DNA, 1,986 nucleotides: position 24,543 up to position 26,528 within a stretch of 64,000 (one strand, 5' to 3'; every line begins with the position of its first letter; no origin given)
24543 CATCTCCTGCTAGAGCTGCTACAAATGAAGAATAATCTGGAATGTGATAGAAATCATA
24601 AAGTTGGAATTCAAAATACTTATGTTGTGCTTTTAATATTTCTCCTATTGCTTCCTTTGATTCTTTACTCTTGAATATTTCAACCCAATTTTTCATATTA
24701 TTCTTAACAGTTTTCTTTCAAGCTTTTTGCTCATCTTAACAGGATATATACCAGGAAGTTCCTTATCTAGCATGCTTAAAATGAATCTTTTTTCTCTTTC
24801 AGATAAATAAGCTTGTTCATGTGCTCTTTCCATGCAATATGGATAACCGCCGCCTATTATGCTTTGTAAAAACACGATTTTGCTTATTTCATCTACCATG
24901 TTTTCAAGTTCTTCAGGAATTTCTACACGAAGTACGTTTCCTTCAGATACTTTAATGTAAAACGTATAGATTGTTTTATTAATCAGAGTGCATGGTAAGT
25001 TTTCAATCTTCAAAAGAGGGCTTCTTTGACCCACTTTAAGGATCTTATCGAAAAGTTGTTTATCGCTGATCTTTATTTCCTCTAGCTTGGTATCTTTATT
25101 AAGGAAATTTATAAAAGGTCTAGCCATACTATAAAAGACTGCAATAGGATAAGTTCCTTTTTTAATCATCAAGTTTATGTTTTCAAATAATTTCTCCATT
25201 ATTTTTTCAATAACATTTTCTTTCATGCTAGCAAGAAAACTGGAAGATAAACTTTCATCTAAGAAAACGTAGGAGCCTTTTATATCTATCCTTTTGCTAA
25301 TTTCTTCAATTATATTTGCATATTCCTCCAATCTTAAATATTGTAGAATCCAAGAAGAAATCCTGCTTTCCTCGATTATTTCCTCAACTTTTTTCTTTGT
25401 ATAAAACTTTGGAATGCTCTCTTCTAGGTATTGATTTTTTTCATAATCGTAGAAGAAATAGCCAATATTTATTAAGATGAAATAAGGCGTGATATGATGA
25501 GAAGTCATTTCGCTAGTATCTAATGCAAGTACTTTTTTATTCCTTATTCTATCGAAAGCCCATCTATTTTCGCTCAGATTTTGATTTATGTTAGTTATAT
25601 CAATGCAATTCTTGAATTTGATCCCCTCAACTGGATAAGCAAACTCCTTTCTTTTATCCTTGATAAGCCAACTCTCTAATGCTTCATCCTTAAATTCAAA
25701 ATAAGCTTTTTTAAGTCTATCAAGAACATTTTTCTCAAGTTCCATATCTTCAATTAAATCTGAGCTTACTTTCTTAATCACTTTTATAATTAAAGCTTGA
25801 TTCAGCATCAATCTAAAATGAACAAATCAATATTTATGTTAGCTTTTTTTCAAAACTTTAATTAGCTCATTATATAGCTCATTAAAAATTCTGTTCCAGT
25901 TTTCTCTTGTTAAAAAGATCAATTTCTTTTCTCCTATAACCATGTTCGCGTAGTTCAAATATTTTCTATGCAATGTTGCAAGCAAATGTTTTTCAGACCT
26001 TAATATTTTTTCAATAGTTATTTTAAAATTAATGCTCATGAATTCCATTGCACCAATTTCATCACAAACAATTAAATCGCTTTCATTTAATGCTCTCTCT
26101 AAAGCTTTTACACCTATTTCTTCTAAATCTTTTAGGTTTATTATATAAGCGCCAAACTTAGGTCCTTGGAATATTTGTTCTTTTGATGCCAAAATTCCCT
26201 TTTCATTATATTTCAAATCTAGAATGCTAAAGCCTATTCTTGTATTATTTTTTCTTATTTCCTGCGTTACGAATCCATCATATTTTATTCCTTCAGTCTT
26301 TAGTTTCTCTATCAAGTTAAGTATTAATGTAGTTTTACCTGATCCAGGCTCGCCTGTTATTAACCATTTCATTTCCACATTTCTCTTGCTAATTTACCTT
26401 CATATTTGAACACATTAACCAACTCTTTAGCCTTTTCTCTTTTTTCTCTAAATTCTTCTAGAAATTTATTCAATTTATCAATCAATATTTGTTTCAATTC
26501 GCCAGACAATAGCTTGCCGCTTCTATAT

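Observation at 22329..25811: nurA / unknown 220-aa gene / herA operon detached from mre11-rad50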

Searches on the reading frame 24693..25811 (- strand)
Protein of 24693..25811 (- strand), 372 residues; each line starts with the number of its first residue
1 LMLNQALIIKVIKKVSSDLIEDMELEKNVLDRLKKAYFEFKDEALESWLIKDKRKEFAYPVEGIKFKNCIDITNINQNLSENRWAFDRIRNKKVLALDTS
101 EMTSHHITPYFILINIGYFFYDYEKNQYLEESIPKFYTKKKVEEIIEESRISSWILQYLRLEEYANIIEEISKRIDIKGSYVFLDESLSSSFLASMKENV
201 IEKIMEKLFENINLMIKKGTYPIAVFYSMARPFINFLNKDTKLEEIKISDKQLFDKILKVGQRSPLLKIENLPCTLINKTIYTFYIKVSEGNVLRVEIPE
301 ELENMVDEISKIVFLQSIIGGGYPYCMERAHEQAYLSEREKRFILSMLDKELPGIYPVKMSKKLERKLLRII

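Call 3: search_protein_families(library=pfam, proteins=[window:24693-25811:-], max_evalue=1)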
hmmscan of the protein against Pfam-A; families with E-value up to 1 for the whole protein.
window:24693-25811:- (372 aa): 1 family
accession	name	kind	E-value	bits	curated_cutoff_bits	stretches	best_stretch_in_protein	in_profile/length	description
PF09376.16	NurA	-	2.3e-14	54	21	1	93-334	2-252/254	NurA domain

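Call 4: search_protein_families(library=padloc, proteins=[window:24693-25811:-], max_evalue=1)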
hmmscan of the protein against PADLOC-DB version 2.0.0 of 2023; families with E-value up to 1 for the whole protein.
window:24693-25811:- (372 aa): 0 families

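Call 5: search_protein_families(library=ncbifam, proteins=[window:24693-25811:-], max_evalue=1)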
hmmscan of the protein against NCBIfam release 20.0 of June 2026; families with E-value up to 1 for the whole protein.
window:24693-25811:- (372 aa): 4 families
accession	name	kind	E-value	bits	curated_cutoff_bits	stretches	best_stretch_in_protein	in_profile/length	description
NF001244.0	PRK00216.1-5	equivalog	0.042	13.1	216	1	110-159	171-223/236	bifunctional demethylmenaquinone methyltransferase/2-methoxy-6-polyprenyl-1,4-benzoquinol methylase UbiE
NF003578.0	PRK05248.2-3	equivalog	0.051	13.7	206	1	22-59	2-39/122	hypothetical protein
NF041122.1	panto_kin_Thplsm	equivalog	0.084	12.1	500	1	130-214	201-279/298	pantoate kinase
TIGR01934.1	MenG_MenH_UbiE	subfamily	0.087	12.1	158.35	1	112-150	163-202/223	ubiquinone/menaquinone biosynthesis methyltransferase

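Call 46: search_solved_structures(query=window:24693-25811:-, max_evalue=1, show_alignments=3)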
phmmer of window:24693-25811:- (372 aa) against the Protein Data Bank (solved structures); distinct sequences matched with E-value up to 1: 5.
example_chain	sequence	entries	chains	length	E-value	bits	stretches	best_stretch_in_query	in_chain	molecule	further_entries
8g4k_A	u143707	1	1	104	0.025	17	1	192-270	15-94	5HCS_TGFBR2_1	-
2qrw_A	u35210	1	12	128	0.39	13.1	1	280-351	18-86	Hemoglobin-like protein HbO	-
1ngk_A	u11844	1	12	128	0.39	13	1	280-350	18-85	Hemoglobin-like protein HbO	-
4rkp_A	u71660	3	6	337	0.48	12.8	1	158-217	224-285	Putative uncharacterized protein Ta1305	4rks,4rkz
8ew5_A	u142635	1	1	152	0.6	12.4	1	101-178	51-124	Flightin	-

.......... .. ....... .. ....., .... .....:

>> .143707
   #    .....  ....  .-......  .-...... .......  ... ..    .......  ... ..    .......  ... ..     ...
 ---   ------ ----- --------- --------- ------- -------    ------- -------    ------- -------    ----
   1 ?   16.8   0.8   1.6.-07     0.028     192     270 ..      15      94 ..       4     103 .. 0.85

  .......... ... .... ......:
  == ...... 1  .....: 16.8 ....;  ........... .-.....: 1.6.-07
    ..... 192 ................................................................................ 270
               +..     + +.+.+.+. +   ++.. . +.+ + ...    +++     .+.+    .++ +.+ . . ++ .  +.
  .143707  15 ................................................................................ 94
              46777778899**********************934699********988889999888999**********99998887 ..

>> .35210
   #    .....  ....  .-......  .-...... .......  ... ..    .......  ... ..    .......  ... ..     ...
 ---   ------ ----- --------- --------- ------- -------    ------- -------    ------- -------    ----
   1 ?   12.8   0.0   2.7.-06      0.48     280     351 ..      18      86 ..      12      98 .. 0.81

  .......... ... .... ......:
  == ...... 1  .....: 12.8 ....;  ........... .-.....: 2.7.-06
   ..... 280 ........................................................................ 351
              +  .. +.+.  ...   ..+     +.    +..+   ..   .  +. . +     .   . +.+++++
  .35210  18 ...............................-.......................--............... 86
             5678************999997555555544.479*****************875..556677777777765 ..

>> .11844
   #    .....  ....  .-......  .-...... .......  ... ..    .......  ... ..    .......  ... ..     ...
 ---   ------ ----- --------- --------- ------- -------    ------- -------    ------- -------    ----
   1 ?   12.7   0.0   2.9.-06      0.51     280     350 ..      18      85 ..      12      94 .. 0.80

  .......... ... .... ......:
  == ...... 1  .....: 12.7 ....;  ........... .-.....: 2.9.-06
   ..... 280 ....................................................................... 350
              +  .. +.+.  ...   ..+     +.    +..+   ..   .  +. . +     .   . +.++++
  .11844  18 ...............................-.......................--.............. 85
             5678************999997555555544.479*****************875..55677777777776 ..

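Call 49: search_solved_structures(query=A5, max_evalue=1, show_alignments=2)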
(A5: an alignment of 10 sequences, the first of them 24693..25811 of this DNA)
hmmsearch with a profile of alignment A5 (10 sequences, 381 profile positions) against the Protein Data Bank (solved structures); distinct sequences matched with E-value up to 1: 1.
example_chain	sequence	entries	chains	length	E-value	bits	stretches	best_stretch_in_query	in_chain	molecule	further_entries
2ygk_A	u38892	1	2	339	0.03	16.5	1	287-365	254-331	NURA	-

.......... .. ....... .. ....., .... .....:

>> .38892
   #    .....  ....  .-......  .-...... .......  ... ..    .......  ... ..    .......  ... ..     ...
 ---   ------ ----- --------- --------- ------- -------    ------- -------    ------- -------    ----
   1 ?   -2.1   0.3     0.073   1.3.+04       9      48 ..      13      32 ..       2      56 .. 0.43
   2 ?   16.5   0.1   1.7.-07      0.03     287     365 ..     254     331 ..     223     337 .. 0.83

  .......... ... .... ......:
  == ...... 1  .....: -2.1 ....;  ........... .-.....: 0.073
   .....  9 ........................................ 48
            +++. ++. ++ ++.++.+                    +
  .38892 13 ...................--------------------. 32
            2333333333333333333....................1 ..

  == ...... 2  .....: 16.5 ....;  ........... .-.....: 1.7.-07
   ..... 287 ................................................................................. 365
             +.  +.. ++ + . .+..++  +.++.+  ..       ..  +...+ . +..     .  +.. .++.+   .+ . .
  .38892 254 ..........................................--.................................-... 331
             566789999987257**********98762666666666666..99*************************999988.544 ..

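Call 69: search_protein_families(library=phrogs, proteins=[window:24693-25811:-], max_evalue=0.01)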
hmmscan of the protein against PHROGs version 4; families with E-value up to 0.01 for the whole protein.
window:24693-25811:- (372 aa): 0 families

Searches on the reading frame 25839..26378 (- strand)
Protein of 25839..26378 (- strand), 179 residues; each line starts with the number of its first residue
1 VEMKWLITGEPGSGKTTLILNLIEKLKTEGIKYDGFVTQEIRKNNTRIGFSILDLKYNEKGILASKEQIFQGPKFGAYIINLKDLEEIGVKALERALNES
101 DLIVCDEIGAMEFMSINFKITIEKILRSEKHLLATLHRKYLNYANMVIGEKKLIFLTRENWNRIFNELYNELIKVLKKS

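Call 22: search_protein_families(library=pfam, proteins=[window:25839-26378:-], max_evalue=0.001)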
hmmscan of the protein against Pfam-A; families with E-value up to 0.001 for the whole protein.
window:25839-26378:- (179 aa): 7 families
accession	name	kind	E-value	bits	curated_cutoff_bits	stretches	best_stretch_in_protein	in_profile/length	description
PF03266.21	NTPase_1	-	1.5e-49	168.6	23.9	1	6-168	3-167/168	NTPase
PF13401.12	AAA_22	-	7.2e-07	30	27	1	6-122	9-107/130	AAA domain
PF20720.3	nSTAND3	-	0.00019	21.6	27.2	1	6-33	21-48/155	Novel STAND NTPase 3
PF24883.2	NPHP3_N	-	0.00031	21.4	24.8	0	6-33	26-53/164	Nephrocystin 3, N-terminal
PF13245.12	AAA_19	-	0.00066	20.3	25.1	0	5-113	14-104/134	AAA domain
PF10649.15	DUF2478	-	0.00091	19.3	22.3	0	8-142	5-136/159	Protein of unknown function (DUF2478)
PF02492.25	cobW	-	0.00096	19.2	20.7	0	6-28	4-25/180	CobW/HypB/UreG, nucleotide-binding domain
